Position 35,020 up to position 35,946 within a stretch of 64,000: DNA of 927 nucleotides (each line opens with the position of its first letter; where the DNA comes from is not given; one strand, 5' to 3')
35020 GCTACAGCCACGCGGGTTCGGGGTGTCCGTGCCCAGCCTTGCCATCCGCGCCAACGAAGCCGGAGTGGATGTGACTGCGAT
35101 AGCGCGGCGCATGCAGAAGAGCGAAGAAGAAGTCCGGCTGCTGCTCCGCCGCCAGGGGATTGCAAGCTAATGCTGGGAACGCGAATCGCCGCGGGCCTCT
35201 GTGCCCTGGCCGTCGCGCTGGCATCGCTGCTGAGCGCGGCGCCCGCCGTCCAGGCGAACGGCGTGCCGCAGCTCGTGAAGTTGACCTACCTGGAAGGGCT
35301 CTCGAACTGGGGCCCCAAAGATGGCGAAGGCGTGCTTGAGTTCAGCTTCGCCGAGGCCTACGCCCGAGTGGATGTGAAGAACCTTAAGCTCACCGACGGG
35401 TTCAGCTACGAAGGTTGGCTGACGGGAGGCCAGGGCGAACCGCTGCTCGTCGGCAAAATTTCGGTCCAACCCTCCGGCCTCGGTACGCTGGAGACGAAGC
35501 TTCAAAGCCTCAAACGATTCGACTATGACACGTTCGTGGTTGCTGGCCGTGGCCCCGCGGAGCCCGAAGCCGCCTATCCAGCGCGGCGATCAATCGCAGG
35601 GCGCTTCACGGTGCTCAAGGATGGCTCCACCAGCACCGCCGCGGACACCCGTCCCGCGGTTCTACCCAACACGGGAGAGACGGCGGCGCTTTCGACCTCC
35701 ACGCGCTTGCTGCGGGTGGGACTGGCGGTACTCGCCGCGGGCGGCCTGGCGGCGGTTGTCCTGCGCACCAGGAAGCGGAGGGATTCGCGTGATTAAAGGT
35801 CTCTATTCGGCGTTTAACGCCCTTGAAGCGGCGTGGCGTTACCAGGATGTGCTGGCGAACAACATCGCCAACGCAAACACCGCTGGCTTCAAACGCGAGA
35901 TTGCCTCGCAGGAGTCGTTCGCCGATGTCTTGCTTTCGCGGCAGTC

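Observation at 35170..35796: Sortase-type LPXTG cell-wall-anchored protein embedded in, and translationally coupled within, the flagellar operon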

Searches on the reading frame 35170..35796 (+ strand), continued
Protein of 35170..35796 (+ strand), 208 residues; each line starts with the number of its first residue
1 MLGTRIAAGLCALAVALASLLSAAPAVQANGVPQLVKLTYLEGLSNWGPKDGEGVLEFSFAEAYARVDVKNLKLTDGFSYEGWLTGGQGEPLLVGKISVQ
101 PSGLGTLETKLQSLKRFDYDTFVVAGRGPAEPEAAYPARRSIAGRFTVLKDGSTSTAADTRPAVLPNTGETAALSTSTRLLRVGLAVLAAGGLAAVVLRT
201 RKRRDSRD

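Call 47: find_encoding_contigs(protein=P0161, flank=10000, max_places=2)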
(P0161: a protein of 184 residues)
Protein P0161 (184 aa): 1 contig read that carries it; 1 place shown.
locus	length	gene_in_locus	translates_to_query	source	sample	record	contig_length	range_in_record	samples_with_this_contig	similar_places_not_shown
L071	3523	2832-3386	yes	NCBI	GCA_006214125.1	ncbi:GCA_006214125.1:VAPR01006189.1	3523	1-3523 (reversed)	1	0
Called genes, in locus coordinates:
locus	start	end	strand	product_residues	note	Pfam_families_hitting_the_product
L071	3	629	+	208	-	?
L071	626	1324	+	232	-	PF12945:PilZNR, PF07238:PilZ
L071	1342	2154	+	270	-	PF04542:Sigma70_r2, PF04539:Sigma70_r3, PF08281:Sigma70_r4_2, PF04545:Sigma70_r4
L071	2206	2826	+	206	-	-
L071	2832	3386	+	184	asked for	-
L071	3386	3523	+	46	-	?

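Call 48: find_encoding_contigs(protein=P0205, flank=10000, max_places=2)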
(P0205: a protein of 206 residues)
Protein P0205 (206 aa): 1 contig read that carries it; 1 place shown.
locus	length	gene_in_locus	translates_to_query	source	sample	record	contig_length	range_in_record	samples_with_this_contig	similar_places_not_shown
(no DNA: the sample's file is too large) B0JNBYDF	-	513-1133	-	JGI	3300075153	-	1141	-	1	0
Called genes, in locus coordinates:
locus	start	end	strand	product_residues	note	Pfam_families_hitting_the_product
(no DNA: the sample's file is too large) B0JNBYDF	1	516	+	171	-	?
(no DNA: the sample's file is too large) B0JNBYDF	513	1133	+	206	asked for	-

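Call 50: search_dna_similar(query=window:35170-35793:+, collection=plasmids, mode=protein, max_evalue=0.01, max_rows=20)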
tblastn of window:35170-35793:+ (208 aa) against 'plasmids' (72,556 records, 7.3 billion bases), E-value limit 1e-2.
No match.

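Call 76: find_related_loci(query=A1, collection=metagenome_contigs, flank=2500)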
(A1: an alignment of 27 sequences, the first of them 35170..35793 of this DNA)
Query A1 (208 aa) in metagenome_contigs; peptide patterns used: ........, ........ (x = any residue, [..] = any of these).
151 stretches matched a pattern; 65 encode a relative of the query (tblastn E <= 1e-3); 65 distinct loci.
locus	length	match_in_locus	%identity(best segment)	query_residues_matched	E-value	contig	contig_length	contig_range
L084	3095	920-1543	77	1-208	8e-88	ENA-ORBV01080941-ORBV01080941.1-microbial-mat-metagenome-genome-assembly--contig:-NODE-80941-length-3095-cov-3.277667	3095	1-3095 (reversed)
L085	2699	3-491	80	46-208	1e-73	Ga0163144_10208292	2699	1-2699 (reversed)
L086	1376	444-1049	58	6-208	1e-76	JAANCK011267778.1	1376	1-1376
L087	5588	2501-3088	58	19-208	4e-68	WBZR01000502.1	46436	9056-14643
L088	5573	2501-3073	58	1-196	4e-67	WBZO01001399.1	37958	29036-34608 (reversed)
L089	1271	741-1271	60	19-193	2e-70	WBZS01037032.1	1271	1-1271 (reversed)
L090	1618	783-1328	58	27-206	3e-68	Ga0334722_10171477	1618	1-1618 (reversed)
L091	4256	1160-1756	57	10-208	1e-65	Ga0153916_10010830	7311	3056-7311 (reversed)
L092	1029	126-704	57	6-198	5e-70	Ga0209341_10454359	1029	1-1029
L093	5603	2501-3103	56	14-205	3e-64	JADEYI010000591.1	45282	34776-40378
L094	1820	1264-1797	60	6-183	3e-65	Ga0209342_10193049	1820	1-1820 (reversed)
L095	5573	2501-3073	55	6-196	5e-62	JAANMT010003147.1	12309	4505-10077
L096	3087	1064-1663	56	6-208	2e-62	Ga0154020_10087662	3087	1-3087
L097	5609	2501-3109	54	10-208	3e-61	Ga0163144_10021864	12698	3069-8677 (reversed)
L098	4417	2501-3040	58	26-204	6e-61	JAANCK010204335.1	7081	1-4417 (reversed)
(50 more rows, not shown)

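Call 103: find_encoding_contigs(protein=P0203, flank=6000, max_places=4)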
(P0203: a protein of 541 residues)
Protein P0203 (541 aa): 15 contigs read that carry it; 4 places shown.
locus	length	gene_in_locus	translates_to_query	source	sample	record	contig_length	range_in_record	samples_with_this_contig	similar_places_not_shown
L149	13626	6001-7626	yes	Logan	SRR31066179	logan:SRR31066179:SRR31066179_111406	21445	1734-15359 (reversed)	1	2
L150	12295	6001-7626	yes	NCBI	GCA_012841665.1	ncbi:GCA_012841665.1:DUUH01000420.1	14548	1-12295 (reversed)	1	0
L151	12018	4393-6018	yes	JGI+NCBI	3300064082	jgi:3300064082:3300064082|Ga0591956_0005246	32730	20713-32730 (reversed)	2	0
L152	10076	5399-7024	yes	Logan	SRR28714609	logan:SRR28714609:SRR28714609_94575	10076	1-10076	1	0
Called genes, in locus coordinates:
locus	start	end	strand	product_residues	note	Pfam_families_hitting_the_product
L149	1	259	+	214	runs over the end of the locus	PF01052:FliMN_C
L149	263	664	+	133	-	PF04347:FliO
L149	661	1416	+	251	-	PF00813:FliP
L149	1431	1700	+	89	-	PF01313:Bac_export_3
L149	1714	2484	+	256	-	PF01311:Bac_export_1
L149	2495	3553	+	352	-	PF01312:Bac_export_2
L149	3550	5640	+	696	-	PF00771:FHIPEP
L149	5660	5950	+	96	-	-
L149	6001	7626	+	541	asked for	PF04542:Sigma70_r2, PF04539:Sigma70_r3 (weak), PF04545:Sigma70_r4, PF08281:Sigma70_r4_2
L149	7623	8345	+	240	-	PF22692:LlgE_F_G_D1, PF06429:Flg_bbr_C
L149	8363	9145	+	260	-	PF00460:Flg_bb_rod, PF22692:LlgE_F_G_D1, PF06429:Flg_bbr_C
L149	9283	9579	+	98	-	PF04316:FlgM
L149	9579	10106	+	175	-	PF05130:FlgN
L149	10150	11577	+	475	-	PF00460:Flg_bb_rod (weak), PF22638:FlgK_D1, PF06429:Flg_bbr_C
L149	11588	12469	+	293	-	PF00669:Flagellin_N, PF00700:Flagellin_C (weak)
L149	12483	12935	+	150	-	PF02623:FliW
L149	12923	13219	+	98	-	PF02599:CsrA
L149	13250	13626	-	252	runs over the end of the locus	PF00072:Response_reg, PF00486:Trans_reg_C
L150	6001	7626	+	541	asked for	PF04542:Sigma70_r2, PF04539:Sigma70_r3 (weak), PF04545:Sigma70_r4, PF08281:Sigma70_r4_2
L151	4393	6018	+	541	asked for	PF04542:Sigma70_r2, PF04539:Sigma70_r3 (weak), PF04545:Sigma70_r4, PF08281:Sigma70_r4_2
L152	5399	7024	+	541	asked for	PF04542:Sigma70_r2, PF04539:Sigma70_r3 (weak), PF04545:Sigma70_r4, PF08281:Sigma70_r4_2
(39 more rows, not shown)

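Call 107: search_protein_families(library=pfam, proteins=[P0203, L149:5660-5950:+, P0131, P0142], max_evalue=0.1)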
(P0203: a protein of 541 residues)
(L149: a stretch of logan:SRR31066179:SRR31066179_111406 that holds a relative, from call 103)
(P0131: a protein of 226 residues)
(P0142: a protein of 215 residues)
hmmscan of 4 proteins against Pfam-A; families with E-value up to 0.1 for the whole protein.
P0203 (541 aa): 10 families
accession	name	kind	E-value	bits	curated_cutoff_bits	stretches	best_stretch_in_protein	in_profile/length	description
PF04545.22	Sigma70_r4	-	8.3e-17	60.9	24.1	1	202-248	3-49/50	Sigma-70, region 4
PF04542.20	Sigma70_r2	-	3.5e-14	52.8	24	1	33-101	4-69/71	Sigma-70 region 2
PF08281.18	Sigma70_r4_2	-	3.5e-11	43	25.7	1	195-243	2-50/54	Sigma-70, region 4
PF04539.22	Sigma70_r3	-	8.6e-07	29.4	25.3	1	112-186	4-76/78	Sigma-70 region 3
PF22233.2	PhyR_sigma-like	-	7.8e-05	22.8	27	1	207-244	7-44/50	Response regulator PhyR, sigma-like domain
PF07638.17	Sigma70_ECF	-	0.0011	19.4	21.1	1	185-237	118-169/185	ECF sigma factor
PF04297.20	UPF0122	-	0.0014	19.3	22.7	1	204-238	18-52/101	Putative helix-turn-helix protein, YlxM / p13 like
PF12802.13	MarR_2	-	0.007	16.9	27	1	209-239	8-40/61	MarR family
PF13384.12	HTH_23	-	0.011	16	24.6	0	207-240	5-38/50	Homeodomain-like domain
PF11239.13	DUF3040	-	0.086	13.5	24.7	0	294-331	29-67/84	Protein of unknown function (DUF3040)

L149:5660-5950:+ (96 aa): 0 families

P0131 (226 aa): 2 families
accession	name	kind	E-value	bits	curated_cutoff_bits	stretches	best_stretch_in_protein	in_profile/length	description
PF10099.14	RskA_C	-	9.6e-08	32.8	29.4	1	5-129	2-129/135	Anti-sigma-K factor rskA, C-terminal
PF15105.11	TMEM61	-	0.091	12.9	30.1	0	114-183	92-162/189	TMEM61 protein family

P0142 (215 aa): 0 families

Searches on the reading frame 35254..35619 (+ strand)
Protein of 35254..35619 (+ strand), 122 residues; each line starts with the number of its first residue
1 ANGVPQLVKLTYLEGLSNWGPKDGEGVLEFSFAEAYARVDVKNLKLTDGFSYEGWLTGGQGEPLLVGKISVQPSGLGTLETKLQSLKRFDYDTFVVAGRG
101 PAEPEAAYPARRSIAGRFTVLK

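Call 98: predict_structure(alignment_id=A4)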
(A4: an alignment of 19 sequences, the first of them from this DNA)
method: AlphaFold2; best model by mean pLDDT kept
length: 122 residues; sequences in the alignment: 19
mean_pLDDT: 92.4   pTM: 0.87
mean pLDDT of the five models: 92.4, 92.3, 92.3, 91.7, 89.9
residues with pLDDT >= 90: 94; 70-90: 24; 50-70: 3; < 50: 1
segments of 3 or more residues with pLDDT < 50: none
pLDDT, mean of each block of 10 residues (from residue 1): 80 96 96 93 93 94 95 96 91 96 89 94 67
secondary structure, 60 per line:
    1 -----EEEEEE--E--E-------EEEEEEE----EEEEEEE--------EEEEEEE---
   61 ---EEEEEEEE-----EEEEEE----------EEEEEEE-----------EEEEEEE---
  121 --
elements in order: E6-11 E25-31 E36-42 E51-57 E64-71 E77-82 E93-99 E111-117

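Call 100: fold_search(model_id=the predicted structure, library=pdb)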
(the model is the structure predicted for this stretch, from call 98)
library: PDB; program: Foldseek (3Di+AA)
matches with E <= 10: 1374; with E <= 0.001: 0
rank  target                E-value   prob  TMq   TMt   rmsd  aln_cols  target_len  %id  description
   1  6flh                  5.4e-03  1.00  0.60  0.61   4.6       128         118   14  Monomeric Human Cu,Zn Superoxide dismutase, SOD1 7+7, apo form (released 2018-11-07)
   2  3mnd_A                9.6e-03  1.00  0.57  0.48   6.4       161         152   14  Crystallographic analysis of the cystosolic cu/zn Superoxide dismutase from taenia solium (released 2011-09-28)
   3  4ff9_B                3.3e-02  0.99  0.53  0.45   6.5       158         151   14  Crystal Structure of cysteinylated WT SOD1. (released 2013-09-04)
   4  6foi_W                3.8e-02  0.97  0.49  0.42   6.8       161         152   16  Human Cys57/156Ala superoxide dismutase-1 (SOD1), as isolated. (released 2019-01-30)
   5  3r0m_A                3.8e-02  0.94  0.42  0.41  10.4       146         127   12  Crystal structure of anti-HIV llama VHH antibody A12 (released 2012-03-14)
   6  8iq0_D                4.7e-02  0.99  0.52  0.46   6.3       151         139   16  Crystal structure of hydrogen sulfide-bound superoxide dismutase in oxidized state (released 2023-09-06)
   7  5yto_B                5.2e-02  0.96  0.47  0.40   7.0       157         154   15  Crystal Structure of human Superoxide Dismutase I (hSOD1) in complex with a napthalene-catechol linked compound. (released 2018-11-21)
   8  8q7s_F                5.2e-02  0.94  0.46  0.44   9.8       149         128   12  Crystal structure of the SARS-CoV-2 RBD (Wuhan) with neutralizing VHHs Ma6F06 and Re21H01 (released 2023-12-20)
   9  1hl4_C                6.1e-02  0.98  0.50  0.48   5.5       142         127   18  The Structure of Apo Type Human Cu, Zn Superoxide Dismutase (released 2003-05-08)
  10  1sos_A                6.1e-02  0.97  0.49  0.41   6.8       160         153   16  ATOMIC STRUCTURES OF WILD-TYPE AND THERMOSTABLE MUTANT RECOMBINANT HUMAN CU, ZN SUPEROXIDE DISMUTASE (released 1993-04-15)
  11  2wyt_A                6.4e-02  0.97  0.48  0.40   6.7       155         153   15  1.0 A resolution structure of L38V SOD1 mutant (released 2010-10-27)
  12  7fb6_B                6.4e-02  0.95  0.48  0.42   6.9       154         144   16  C57D/C146D mutant of Human Cu, Zn Superoxide Dismutase (SOD1) (released 2022-10-12)
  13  2gbu_A                6.8e-02  0.97  0.51  0.43   5.2       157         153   17  C6A/C111A/C57A/C146A apo CuZn Superoxide dismutase (released 2007-01-02)
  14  6gci_B                6.8e-02  0.91  0.42  0.41  10.6       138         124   11  Structure of the bongkrekic acid-inhibited mitochondrial ADP/ATP carrier (released 2019-01-09)
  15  8iq0_K                7.1e-02  0.97  0.50  0.43   6.7       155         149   15  Crystal structure of hydrogen sulfide-bound superoxide dismutase in oxidized state (released 2023-09-06)
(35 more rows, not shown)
